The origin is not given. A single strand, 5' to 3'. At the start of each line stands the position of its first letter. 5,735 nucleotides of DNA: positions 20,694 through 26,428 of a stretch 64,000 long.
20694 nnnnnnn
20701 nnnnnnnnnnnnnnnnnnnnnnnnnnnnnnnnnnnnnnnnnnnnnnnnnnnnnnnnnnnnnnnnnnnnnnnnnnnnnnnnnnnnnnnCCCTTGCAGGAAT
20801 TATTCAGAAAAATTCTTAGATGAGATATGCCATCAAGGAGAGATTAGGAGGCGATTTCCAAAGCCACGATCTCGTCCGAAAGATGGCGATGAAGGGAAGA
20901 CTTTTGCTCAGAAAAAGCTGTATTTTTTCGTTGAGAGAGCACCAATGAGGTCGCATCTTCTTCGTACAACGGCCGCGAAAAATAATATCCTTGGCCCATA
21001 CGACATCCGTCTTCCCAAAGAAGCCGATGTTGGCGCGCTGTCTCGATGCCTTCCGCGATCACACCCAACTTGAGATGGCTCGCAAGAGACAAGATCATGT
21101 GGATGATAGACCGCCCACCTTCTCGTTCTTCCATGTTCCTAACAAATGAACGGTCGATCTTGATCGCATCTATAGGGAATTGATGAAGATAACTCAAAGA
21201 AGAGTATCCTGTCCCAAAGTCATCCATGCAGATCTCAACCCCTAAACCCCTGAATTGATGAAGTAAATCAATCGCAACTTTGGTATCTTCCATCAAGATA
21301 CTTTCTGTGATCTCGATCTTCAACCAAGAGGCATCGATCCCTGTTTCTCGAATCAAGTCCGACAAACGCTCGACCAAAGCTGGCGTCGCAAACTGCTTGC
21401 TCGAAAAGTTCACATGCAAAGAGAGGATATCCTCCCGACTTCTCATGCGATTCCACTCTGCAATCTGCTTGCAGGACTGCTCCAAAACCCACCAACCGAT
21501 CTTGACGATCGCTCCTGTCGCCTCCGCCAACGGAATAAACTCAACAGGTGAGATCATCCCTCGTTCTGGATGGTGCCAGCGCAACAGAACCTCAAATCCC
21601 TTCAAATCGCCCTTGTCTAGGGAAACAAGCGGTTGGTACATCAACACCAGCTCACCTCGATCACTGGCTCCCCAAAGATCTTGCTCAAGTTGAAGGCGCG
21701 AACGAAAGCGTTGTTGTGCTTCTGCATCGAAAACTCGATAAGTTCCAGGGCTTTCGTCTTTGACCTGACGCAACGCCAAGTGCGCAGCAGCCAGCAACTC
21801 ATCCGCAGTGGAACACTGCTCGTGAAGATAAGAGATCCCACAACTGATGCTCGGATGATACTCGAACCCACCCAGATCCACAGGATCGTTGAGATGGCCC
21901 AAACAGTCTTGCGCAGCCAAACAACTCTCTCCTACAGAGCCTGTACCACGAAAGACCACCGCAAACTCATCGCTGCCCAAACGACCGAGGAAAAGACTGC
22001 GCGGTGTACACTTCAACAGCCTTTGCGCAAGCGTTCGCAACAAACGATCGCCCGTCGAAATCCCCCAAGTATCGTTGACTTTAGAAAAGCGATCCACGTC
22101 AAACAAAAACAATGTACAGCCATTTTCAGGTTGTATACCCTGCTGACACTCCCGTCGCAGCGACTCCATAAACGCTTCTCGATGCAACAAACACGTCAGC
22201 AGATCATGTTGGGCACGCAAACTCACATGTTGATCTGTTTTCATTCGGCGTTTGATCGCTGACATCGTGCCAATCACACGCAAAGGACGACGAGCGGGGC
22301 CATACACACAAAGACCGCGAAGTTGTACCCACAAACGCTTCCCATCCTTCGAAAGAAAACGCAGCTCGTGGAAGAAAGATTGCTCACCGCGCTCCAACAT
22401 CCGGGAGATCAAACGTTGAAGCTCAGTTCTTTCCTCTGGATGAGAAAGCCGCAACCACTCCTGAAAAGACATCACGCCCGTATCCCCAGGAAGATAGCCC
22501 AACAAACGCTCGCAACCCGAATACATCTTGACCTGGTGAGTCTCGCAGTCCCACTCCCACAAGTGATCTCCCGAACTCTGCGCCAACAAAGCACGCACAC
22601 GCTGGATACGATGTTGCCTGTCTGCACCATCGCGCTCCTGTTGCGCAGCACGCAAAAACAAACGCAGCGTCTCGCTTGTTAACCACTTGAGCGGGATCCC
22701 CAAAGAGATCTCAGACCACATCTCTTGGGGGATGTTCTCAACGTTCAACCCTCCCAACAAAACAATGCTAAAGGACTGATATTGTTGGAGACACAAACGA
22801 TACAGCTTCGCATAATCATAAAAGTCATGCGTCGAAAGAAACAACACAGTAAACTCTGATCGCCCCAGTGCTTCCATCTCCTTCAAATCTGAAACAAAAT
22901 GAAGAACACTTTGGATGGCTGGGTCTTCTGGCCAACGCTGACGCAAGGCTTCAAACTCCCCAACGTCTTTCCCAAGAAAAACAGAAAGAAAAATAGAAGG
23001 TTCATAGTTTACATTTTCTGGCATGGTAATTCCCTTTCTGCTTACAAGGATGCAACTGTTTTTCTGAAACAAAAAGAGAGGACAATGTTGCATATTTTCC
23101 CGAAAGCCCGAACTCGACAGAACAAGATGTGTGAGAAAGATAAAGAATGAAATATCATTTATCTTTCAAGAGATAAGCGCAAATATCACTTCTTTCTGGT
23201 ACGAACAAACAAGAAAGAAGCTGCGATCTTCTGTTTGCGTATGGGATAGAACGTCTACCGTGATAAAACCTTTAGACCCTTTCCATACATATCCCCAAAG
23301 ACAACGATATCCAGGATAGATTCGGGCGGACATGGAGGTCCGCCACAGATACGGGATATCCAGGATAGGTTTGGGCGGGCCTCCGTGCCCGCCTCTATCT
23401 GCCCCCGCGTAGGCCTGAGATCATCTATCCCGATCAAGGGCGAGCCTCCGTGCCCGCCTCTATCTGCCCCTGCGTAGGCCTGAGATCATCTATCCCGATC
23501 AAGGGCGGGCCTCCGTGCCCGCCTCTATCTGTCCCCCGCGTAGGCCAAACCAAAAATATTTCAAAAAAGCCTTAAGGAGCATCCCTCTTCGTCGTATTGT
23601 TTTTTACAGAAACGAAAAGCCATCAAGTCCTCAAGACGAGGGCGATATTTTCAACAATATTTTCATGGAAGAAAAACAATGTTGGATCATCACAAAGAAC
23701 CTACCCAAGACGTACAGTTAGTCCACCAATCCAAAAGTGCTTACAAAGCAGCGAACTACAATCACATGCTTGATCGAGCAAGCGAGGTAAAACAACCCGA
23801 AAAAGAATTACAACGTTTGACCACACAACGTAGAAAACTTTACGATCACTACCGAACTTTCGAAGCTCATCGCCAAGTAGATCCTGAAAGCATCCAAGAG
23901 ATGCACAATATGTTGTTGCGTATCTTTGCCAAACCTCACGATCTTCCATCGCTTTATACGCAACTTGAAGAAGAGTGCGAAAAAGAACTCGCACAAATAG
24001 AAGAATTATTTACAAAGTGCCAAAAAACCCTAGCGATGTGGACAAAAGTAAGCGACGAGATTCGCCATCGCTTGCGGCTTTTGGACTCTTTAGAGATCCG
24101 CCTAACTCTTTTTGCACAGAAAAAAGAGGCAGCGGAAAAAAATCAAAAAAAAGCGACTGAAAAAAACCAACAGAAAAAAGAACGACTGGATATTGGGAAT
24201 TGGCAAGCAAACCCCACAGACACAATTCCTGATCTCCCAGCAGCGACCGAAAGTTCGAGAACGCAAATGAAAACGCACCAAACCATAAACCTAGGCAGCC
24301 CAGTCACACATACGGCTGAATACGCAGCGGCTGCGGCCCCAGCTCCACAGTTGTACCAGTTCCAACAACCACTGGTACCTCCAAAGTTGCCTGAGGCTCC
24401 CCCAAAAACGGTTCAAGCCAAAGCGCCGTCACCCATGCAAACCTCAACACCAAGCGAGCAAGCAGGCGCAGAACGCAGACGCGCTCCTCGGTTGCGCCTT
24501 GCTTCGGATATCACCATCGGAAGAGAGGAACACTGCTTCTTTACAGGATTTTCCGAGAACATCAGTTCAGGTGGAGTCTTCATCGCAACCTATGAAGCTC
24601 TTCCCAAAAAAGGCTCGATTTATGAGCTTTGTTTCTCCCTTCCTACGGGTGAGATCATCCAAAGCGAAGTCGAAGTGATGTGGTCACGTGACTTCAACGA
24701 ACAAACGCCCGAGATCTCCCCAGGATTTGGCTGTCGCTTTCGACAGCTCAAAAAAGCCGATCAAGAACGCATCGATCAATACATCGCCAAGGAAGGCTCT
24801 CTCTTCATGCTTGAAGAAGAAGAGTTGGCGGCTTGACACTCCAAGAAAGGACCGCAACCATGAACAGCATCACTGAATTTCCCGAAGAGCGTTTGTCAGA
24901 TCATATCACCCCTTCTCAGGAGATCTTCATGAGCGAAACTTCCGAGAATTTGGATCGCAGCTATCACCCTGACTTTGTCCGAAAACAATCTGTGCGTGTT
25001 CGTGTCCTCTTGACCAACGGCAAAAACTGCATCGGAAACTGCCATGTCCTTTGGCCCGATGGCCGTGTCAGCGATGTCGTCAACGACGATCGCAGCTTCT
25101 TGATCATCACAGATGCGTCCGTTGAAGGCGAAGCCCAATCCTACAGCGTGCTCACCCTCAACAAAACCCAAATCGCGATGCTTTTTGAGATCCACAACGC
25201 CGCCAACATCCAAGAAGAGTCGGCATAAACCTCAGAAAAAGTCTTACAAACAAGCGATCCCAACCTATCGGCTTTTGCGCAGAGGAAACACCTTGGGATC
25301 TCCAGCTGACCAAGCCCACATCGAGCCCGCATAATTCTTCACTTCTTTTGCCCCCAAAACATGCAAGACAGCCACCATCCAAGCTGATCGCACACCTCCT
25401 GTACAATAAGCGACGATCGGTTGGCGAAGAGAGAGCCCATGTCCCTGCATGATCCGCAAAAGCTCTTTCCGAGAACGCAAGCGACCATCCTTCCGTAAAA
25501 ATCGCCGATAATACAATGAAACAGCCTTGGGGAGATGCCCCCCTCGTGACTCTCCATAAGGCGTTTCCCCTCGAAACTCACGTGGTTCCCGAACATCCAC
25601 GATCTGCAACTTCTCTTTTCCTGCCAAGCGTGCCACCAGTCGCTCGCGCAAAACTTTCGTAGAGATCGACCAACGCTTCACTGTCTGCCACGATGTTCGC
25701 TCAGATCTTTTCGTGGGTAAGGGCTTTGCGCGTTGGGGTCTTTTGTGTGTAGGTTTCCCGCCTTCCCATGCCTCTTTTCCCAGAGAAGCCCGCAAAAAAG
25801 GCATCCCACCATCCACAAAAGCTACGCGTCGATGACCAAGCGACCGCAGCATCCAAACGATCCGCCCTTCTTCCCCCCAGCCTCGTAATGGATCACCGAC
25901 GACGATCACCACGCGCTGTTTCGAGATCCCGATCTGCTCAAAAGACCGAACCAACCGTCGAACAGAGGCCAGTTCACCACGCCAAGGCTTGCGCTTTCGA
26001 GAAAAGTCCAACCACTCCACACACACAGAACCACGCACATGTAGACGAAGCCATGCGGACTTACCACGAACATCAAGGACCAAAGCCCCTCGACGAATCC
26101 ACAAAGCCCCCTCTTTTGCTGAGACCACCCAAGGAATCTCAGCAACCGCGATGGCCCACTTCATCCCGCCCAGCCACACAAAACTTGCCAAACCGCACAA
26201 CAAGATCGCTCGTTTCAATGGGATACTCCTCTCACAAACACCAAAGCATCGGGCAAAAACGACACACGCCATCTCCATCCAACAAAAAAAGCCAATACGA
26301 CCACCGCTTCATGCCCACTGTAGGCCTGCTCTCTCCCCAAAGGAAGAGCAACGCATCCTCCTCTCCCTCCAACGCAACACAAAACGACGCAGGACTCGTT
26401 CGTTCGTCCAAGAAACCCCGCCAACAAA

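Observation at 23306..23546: REP-like palindromic repeat family, locus 1, in the GGDEF/EAL-PilZ divergent promoter region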

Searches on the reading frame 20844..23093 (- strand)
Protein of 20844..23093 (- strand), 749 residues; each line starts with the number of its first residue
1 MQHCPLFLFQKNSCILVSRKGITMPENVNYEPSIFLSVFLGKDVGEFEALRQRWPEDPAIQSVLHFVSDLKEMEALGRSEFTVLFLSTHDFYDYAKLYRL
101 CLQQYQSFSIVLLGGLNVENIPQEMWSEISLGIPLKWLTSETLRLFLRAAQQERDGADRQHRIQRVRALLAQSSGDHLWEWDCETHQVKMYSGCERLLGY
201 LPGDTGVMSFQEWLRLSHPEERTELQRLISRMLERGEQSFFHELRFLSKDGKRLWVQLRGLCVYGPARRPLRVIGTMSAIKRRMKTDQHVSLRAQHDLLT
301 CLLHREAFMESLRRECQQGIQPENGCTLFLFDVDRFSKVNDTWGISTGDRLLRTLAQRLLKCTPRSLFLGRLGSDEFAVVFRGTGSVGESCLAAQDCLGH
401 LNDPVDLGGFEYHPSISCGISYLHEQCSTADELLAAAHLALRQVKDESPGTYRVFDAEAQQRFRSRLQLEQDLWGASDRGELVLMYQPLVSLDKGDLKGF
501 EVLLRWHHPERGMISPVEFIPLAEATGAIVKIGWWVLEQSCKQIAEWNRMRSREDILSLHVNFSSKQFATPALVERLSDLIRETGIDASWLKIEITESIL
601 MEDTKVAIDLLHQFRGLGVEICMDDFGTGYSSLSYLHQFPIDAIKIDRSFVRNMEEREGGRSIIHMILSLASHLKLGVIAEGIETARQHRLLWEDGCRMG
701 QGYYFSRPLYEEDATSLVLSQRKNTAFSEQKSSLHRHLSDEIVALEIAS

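Call 7: search_protein_families(library=pfam, proteins=[window:20844-23093:-])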
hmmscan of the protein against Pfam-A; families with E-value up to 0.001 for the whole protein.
window:20844-23093:- (749 aa): 4 families
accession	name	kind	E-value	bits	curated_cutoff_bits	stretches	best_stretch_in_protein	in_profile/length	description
PF00563.25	EAL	-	2.6e-73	246.7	31.3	1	474-708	5-236/236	EAL domain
PF00990.26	GGDEF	-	4.5e-30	105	23.8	1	294-447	1-157/161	Diguanylate cyclase, GGDEF domain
PF08447.18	PAS_3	-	3.6e-13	50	25.6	1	189-277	3-89/89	PAS fold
PF00989.32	PAS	-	0.0003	21.2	22.6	1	213-278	46-111/113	PAS fold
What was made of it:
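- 20844..23024 (-): Left flanking gene of locus 1: PAS-GGDEF-EAL protein. The start codon is taken from the sister MAG's gene call. Pfam EAL 2.6e-73 and GGDEF 4.5e-30 (call 7).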

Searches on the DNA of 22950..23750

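Call 48: search_rna_families(source=window, start=22950, end=23750, threshold=evalue, max_evalue=5)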
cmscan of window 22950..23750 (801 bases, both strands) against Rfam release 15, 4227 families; matches with E-value up to 5: 1.
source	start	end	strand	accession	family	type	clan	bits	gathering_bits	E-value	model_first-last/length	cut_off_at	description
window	23123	23195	-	RF00588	SNORD41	Gene; snRNA; snoRNA; CD-box;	CL00058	16.3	41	4.4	1-70/70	no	Small nucleolar RNA SNORD41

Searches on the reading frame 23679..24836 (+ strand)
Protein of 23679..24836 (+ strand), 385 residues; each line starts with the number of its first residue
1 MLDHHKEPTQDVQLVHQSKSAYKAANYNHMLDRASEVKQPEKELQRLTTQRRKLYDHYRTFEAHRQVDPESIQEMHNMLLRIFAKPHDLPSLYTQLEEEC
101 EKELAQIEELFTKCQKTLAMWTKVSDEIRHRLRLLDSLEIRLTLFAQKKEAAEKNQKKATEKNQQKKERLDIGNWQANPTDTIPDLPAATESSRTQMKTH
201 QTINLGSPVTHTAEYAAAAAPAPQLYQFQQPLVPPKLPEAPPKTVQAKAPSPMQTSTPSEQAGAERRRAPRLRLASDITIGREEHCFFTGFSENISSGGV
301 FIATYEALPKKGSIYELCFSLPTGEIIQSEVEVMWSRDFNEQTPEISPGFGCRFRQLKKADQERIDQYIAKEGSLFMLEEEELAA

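Call 7: search_protein_families(library=pfam, proteins=[window:23679-24836:+])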
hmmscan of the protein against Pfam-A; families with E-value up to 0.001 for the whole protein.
window:23679-24836:+ (385 aa): 1 family
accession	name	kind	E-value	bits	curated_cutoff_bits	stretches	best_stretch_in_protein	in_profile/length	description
PF07238.19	PilZ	-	7.2e-12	46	22.5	1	265-370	1-101/102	PilZ domain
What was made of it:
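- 23679..24836 (+): Right flanking gene of locus 1: PilZ-domain protein. Pfam PilZ 7.2e-12 (call 7).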

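Call 11: find_encoding_contigs(protein=window:23679-24836:+, flank=10000, max_places=6)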
Protein window:23679-24836:+ (385 aa): no gene with exactly this product is on record in the collection.
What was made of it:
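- Tried and rejected: The look-up of the window's PilZ failed (call 11), apparently because the window comes from a different assembly than the MAG in the collection.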

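Call 22: find_homologous_proteins(query=window:23679-24836:+)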
Query window:23679-24836:+ (385 aa): 5 proteins with E <= 0.001 among 5382 candidates.
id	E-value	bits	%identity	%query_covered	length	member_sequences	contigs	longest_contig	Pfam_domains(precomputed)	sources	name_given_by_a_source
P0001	2.2e-253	857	100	100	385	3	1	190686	PF07238.20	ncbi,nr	ncbi:MAG: PilZ domain-containing protein [Myxococcales bacterium]|nr:PilZ domain-containing protein 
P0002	8.6e-40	155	56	31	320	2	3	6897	PF07238.20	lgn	-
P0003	2.0e-36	144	44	37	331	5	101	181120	PF07238.20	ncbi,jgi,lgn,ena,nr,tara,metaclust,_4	ncbi:MAG TPA: hypothetical protein DCE42_16770 [Myxococcales bacterium]|nr:hypothetical protein [Del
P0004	5.1e-31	126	46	29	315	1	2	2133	PF07238.20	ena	-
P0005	6.8e-27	112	45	31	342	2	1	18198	PF07238.20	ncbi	-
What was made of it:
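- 23679..24836 (+): P0001 matches at 100% identity and is named as from a Myxococcales bacterium MAG (call 22).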

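Call 23: find_encoding_contigs(protein=P0001, flank=10000, max_places=6)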
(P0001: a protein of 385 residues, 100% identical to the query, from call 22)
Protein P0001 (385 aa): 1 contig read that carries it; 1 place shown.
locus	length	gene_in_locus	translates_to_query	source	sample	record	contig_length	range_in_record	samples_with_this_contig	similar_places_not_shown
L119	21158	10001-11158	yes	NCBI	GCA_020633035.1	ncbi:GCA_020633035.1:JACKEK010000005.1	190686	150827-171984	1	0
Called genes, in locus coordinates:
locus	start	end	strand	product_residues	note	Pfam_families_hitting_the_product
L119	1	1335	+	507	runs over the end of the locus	PF25917:BSH_RND (faint), PF25885:HH_EMRA, PF25876:HH_MFP_RND (weak), PF25954:Beta-barrel_RND_2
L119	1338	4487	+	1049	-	PF00873:ACR_tran, PF02355:SecD_SecF_C (faint), PF03176:MMPL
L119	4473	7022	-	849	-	PF00089:Trypsin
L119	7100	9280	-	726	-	PF08447:PAS_3, PF00990:GGDEF, PF00563:EAL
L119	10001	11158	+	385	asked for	PF07238:PilZ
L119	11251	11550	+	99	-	PF20660:DUF6812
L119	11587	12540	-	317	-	PF00581:Rhodanese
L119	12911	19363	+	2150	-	PF00089:Trypsin, PF23381:Beta-prop_IFT122_1st, PF23393:Beta-prop_WDR90_POC16_2nd, PF23409:Beta-prop_EML, PF23414:Beta-prop_EML_2, PF24780:WD40_MABP1-WDR62_1st, PF24782:WD40_MABP1-WDR62_2nd, PF24814:WD40_Prp19, +189 more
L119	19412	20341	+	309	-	PF12146:Hydrolase_4, PF00561:Abhydrolase_1, PF12697:Abhydrolase_6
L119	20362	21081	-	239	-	-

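Call 24: find_encoding_contigs(protein=P0003, flank=10000, max_places=8)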
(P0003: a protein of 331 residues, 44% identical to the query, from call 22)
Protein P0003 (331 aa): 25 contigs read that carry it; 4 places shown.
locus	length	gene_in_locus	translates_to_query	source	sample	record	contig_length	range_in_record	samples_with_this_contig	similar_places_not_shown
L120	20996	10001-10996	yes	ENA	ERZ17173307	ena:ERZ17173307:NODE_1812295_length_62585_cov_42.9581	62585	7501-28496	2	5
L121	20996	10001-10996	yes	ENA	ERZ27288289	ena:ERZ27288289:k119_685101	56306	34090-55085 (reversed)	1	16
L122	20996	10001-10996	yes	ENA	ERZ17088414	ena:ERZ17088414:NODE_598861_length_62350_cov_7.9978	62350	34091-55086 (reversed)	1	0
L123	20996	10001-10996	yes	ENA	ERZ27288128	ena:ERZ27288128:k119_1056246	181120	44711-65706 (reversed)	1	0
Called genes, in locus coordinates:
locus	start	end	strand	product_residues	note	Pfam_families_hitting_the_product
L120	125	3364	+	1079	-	PF11617:Cu-binding_MopE (weak), PF23381:Beta-prop_IFT122_1st, PF24807:WD40_CDC20-Fz, PF25174:Beta-prop_THOC3, PF23414:Beta-prop_EML_2, PF24814:WD40_Prp19, PF25173:Beta-prop_WDR3_1st, PF25175:Beta-prop_WDR5, +11 more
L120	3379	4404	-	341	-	PF02678:Pirin, PF05726:Pirin_C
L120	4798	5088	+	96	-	-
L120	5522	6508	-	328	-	PF16697:Yop-YscD_cpl, PF00498:FHA, PF00990:GGDEF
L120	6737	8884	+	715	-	PF00072:Response_reg, PF00990:GGDEF, PF00563:EAL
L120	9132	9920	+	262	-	-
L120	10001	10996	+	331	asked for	PF07238:PilZ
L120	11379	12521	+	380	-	PF08448:PAS_4 (faint), PF00512:HisKA, PF02518:HATPase_c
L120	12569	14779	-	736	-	-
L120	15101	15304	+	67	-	-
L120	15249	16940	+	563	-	-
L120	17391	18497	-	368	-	PF13649:Methyltransf_25 (weak)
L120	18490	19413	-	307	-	-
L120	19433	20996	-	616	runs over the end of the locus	PF24389:ORC-CDC6-like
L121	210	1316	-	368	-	PF13506:Glyco_transf_21 (weak), PF13641:Glyco_tranf_2_3, PF00535:Glycos_transf_2, PF13632:Glyco_trans_2_3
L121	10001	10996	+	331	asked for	PF07238:PilZ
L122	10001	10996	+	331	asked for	PF07238:PilZ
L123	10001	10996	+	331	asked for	PF07238:PilZ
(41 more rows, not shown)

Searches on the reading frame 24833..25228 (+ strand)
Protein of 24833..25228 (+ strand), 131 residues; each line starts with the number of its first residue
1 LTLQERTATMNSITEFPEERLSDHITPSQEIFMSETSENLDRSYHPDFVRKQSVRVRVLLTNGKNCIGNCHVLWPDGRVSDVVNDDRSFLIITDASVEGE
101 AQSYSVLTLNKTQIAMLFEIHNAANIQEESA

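Call 7: search_protein_families(library=pfam, proteins=[window:24833-25228:+])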
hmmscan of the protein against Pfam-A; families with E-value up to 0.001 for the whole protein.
window:24833-25228:+ (131 aa): 1 family
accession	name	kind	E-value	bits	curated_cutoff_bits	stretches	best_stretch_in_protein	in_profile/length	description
PF20660.2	DUF6812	-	1.8e-11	44.3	27.1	1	68-114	4-53/53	Family of unknown function (DUF6812)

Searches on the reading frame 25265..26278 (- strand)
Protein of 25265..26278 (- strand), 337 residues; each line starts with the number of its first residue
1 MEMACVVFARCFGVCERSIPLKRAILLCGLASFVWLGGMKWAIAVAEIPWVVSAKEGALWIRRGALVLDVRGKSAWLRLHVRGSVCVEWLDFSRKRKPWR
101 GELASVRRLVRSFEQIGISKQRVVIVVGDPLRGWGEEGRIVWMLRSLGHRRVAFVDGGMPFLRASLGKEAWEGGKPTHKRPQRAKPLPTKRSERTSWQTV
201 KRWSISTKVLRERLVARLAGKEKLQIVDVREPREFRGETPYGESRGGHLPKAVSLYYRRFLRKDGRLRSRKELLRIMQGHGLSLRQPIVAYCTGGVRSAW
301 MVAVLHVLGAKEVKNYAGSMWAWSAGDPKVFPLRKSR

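Call 7: search_protein_families(library=pfam, proteins=[window:25265-26278:-])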
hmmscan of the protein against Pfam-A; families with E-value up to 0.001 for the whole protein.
window:25265-26278:- (337 aa): 1 family
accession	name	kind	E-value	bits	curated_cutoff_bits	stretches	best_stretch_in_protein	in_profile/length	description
PF00581.25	Rhodanese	-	3.1e-22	79.4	22.2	2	216-325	6-101/102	Rhodanese-like domain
